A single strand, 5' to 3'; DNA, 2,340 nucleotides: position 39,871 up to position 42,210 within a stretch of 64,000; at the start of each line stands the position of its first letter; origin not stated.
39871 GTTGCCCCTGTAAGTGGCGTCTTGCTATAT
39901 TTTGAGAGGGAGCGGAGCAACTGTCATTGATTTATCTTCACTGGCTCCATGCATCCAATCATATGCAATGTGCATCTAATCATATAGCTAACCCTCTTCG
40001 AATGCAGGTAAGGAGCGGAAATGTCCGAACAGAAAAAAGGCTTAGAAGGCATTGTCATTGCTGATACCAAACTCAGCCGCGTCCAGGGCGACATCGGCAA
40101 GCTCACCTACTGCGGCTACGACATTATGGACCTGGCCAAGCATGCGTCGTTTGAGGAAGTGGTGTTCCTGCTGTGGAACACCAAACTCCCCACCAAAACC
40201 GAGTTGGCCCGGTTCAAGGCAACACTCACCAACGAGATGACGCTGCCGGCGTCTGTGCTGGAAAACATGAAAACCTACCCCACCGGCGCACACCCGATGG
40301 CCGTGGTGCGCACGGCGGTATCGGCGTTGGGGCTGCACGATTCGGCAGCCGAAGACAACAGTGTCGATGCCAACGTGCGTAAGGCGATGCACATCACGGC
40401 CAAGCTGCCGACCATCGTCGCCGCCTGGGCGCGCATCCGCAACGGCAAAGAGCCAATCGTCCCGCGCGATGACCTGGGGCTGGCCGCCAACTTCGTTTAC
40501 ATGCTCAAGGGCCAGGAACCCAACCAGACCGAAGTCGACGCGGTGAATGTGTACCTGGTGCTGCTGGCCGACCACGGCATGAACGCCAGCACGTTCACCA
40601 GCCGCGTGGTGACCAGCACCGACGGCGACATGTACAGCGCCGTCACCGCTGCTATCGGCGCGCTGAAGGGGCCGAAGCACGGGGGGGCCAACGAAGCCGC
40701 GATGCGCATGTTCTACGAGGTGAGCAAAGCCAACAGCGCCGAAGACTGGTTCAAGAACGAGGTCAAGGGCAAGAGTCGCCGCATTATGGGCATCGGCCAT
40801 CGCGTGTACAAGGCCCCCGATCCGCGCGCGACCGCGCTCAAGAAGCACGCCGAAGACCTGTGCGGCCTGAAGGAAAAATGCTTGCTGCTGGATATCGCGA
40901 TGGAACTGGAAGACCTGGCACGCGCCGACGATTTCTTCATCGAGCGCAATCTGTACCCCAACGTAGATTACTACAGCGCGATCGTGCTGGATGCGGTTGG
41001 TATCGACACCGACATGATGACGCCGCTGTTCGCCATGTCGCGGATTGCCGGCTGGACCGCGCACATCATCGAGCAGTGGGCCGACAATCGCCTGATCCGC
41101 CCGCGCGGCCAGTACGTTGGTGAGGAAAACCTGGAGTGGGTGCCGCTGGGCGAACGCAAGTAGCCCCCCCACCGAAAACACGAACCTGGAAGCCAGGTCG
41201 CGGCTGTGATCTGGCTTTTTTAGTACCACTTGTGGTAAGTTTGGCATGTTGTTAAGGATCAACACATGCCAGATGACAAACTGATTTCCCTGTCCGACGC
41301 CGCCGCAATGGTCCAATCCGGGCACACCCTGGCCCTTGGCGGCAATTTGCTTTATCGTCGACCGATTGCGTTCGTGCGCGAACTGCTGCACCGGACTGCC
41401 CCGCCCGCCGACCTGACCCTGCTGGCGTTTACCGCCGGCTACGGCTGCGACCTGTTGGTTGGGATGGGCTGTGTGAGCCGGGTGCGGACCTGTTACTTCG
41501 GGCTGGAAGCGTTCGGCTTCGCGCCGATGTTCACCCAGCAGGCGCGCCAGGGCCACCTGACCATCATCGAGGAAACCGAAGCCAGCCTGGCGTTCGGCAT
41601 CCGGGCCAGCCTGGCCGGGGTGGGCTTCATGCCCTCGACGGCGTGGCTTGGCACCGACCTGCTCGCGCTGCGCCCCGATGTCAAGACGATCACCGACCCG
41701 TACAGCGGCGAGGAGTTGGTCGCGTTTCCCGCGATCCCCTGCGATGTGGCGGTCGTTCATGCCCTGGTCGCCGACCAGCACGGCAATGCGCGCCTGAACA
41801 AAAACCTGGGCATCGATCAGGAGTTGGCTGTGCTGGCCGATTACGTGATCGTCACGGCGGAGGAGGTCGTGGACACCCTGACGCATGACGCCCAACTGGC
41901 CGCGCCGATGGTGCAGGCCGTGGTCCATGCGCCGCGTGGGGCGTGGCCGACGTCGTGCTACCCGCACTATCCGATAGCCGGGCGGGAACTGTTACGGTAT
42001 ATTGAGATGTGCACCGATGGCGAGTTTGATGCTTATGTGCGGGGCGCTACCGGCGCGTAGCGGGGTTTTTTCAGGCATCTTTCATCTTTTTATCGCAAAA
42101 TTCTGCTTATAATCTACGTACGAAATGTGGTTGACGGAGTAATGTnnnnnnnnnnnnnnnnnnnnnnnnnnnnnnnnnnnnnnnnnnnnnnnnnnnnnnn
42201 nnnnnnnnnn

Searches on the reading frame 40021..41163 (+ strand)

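Call 49: search_protein_families(library=pfam, proteins=[window:40021-41163:+], max_evalue=0.1)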
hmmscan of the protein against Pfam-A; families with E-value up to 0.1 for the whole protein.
window:40021-41163:+ (380 aa): 1 family
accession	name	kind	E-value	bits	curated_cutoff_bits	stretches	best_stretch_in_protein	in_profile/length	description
PF00285.26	Citrate_synt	-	2.9e-138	461.2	27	1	7-362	1-357/357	Citrate synthase, C-terminal domain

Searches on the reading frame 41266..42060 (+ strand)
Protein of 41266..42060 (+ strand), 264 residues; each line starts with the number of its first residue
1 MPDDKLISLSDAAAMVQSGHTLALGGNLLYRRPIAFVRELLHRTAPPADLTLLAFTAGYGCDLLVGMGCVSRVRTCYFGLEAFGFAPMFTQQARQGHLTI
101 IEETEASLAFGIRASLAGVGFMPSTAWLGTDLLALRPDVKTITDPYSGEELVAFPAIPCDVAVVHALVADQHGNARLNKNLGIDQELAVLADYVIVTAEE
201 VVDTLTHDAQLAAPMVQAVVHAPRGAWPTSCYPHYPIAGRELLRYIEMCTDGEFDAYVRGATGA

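Call 49: search_protein_families(library=pfam, proteins=[window:41266-42060:+], max_evalue=0.1)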
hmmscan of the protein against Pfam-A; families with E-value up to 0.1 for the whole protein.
window:41266-42060:+ (264 aa): 1 family
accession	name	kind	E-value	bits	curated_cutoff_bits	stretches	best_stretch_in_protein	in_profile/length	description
PF01144.29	CoA_trans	-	2.3e-19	70.1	23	1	8-204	3-196/217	Coenzyme A transferase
